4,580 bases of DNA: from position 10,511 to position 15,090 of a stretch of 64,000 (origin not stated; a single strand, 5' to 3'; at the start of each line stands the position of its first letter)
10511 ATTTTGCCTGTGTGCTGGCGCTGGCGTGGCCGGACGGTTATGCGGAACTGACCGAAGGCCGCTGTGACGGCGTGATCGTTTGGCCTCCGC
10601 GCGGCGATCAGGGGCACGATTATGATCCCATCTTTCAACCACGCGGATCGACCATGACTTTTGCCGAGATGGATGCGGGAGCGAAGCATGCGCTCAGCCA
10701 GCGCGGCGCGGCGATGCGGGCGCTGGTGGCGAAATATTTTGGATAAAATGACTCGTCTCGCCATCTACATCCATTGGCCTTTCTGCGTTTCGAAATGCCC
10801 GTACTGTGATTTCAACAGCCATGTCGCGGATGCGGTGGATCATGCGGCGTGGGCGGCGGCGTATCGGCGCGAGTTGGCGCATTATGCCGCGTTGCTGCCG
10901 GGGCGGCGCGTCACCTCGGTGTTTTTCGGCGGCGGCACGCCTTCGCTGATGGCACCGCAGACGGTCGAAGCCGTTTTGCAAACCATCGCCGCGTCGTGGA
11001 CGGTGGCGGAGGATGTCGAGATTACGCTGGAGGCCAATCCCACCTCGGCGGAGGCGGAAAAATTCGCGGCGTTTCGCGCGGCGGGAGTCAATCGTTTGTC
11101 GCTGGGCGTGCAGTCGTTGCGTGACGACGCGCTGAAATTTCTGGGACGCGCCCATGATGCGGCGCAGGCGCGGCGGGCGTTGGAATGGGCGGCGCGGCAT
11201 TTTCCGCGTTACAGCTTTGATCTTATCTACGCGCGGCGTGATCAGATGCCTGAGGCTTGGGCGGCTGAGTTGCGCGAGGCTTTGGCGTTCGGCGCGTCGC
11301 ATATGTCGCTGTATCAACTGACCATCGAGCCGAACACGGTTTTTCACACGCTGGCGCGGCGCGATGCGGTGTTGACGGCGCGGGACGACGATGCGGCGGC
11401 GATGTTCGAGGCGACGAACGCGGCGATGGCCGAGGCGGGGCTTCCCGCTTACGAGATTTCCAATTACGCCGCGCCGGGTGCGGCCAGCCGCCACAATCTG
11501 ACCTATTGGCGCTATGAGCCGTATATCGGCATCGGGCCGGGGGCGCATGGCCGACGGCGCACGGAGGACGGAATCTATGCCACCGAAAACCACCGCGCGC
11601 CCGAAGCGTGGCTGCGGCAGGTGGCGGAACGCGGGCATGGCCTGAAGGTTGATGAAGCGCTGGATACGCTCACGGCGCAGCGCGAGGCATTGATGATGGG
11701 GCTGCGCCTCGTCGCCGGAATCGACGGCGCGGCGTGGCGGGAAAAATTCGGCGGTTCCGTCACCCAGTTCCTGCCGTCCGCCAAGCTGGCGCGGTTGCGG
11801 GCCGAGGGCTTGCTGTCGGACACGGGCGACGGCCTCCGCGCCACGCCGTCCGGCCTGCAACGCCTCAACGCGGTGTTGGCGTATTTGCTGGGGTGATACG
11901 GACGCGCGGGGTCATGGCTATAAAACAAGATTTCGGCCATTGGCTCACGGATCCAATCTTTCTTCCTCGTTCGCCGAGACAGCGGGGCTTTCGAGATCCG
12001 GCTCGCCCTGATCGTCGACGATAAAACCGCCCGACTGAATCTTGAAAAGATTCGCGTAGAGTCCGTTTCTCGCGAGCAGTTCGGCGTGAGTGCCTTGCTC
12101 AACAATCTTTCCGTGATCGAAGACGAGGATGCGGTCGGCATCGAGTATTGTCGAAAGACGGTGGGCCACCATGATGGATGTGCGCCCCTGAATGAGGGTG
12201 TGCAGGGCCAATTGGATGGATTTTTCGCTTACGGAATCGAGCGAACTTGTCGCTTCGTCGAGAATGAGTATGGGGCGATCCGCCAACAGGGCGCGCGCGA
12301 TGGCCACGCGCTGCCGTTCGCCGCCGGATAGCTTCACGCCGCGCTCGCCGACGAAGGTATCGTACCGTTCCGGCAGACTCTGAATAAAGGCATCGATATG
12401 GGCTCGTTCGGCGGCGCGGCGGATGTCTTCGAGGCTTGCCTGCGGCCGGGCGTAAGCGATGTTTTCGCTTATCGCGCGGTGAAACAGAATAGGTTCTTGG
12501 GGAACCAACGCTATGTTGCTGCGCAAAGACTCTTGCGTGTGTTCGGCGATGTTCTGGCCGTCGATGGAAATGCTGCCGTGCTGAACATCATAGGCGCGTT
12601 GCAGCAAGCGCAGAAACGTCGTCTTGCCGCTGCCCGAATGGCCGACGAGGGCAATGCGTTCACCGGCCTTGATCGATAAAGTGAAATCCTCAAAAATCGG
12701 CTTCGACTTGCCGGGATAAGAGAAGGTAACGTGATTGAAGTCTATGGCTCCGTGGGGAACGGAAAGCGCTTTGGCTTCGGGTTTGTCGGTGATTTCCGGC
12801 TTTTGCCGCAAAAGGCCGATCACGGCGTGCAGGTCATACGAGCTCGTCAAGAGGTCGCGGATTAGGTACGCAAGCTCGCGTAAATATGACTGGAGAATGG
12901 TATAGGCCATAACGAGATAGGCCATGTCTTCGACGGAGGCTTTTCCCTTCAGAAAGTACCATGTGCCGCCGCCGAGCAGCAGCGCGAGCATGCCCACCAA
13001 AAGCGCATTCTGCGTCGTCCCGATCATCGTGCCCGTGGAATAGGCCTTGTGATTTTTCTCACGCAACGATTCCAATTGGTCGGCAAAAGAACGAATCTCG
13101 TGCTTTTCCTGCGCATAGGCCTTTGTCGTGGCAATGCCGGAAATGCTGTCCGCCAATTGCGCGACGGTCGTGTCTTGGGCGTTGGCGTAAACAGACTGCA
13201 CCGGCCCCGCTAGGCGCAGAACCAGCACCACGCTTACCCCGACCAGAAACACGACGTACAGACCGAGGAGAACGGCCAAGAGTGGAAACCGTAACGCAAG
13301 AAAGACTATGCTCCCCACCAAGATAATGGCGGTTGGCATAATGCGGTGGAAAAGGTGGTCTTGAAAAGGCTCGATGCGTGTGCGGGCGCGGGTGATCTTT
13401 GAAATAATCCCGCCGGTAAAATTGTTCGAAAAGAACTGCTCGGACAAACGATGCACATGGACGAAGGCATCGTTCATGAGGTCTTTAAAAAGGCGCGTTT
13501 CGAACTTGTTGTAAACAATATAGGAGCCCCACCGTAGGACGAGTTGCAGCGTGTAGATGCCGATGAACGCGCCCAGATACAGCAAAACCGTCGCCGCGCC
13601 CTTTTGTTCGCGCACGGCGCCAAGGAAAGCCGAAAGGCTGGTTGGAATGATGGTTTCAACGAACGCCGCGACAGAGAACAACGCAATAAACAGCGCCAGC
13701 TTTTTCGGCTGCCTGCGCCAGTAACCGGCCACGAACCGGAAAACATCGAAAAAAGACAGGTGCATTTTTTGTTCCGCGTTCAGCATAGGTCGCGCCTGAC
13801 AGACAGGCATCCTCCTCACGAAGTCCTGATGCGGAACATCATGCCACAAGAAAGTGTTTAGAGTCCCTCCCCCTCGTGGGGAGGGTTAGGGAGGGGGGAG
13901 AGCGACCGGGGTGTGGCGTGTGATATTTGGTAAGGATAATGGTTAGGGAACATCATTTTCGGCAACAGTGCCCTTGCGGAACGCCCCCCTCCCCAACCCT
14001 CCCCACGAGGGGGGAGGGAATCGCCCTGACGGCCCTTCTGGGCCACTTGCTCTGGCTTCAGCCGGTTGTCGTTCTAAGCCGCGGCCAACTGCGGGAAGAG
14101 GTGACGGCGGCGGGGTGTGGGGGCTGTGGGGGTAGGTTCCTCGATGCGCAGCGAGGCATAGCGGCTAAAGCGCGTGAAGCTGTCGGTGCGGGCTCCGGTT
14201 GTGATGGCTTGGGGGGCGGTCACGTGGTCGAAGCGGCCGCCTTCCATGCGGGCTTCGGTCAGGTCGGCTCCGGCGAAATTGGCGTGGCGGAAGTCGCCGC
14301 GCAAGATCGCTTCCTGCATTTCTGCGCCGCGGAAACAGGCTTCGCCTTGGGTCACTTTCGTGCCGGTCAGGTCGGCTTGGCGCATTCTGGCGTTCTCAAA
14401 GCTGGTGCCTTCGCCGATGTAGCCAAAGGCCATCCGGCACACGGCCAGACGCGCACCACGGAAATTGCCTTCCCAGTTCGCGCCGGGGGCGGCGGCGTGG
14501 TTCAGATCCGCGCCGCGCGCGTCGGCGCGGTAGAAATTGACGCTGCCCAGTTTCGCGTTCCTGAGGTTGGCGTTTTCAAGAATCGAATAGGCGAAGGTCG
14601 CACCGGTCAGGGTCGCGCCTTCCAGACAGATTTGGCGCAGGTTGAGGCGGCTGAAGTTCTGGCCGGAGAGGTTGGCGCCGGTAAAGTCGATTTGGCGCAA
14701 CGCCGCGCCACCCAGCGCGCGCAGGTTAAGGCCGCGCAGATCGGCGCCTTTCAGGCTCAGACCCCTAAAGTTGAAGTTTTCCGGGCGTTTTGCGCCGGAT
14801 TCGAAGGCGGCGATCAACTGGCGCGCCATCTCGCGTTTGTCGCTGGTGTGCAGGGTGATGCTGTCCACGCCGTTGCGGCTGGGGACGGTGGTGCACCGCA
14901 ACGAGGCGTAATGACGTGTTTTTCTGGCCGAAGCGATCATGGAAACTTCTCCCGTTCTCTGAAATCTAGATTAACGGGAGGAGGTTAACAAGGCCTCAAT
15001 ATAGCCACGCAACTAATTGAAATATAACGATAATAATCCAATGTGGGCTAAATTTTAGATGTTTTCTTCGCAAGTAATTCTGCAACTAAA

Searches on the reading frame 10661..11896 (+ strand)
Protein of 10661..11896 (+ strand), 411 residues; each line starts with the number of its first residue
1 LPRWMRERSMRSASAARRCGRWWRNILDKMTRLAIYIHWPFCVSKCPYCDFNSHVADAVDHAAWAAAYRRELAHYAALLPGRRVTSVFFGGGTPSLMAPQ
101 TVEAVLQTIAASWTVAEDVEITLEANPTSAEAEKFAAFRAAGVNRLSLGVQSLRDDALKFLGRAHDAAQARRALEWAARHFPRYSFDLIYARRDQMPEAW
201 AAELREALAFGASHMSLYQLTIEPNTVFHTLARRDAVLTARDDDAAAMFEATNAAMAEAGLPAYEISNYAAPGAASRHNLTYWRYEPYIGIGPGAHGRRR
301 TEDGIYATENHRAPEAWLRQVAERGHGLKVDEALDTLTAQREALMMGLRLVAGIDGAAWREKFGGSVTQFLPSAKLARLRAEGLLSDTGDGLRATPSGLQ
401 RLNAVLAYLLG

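Call 42: search_protein_families(library=pfam, proteins=[window:10661-11896:+], max_evalue=0.00001)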
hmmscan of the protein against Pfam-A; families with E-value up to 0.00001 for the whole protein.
window:10661-11896:+ (411 aa): 2 families
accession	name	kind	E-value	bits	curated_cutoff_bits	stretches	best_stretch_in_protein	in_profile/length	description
PF04055.27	Radical_SAM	-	2.6e-22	80.2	29.5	1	36-191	1-150/166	Radical SAM superfamily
PF06969.22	HemN_C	-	1.5e-14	54.2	24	1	341-399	8-65/67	HemN C-terminal domain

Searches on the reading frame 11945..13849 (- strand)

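Call 42: search_protein_families(library=pfam, proteins=[window:11945-13849:-], max_evalue=0.00001)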
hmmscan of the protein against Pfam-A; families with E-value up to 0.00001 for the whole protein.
window:11945-13849:- (634 aa): 2 families
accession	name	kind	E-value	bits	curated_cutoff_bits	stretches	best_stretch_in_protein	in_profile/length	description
PF00005.33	ABC_tran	-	9.7e-34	117.3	25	1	387-535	2-137/137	ABC transporter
PF00664.28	ABC_membrane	-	2.4e-23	83.7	28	1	52-321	2-272/274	ABC transporter transmembrane region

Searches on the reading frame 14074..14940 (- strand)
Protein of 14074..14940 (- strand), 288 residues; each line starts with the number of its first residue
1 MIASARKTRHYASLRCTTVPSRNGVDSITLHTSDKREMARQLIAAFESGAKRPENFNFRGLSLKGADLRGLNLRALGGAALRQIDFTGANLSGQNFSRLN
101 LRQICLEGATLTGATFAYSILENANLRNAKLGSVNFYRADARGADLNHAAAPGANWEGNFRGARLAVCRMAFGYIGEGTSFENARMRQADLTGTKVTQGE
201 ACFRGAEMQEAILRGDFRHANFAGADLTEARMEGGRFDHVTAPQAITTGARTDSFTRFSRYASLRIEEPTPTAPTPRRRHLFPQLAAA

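Call 43: search_protein_families(library=pfam, proteins=[window:14074-14940:-], max_evalue=0.00001)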
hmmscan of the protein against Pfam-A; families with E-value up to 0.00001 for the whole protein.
window:14074-14940:- (288 aa): 3 families
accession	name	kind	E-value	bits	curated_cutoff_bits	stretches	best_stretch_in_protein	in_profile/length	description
PF00805.28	Pentapeptide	-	2.7e-28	97.6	20.2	3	77-113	4-40/40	Pentapeptide repeats (8 copies)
PF13599.13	Pentapeptide_4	-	4.3e-15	56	38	1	83-155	5-77/78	Pentapeptide repeat region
PF13576.12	Pentapeptide_3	-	7.8e-14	52.1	27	0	199-241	8-48/48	Pentapeptide repeats (9 copies)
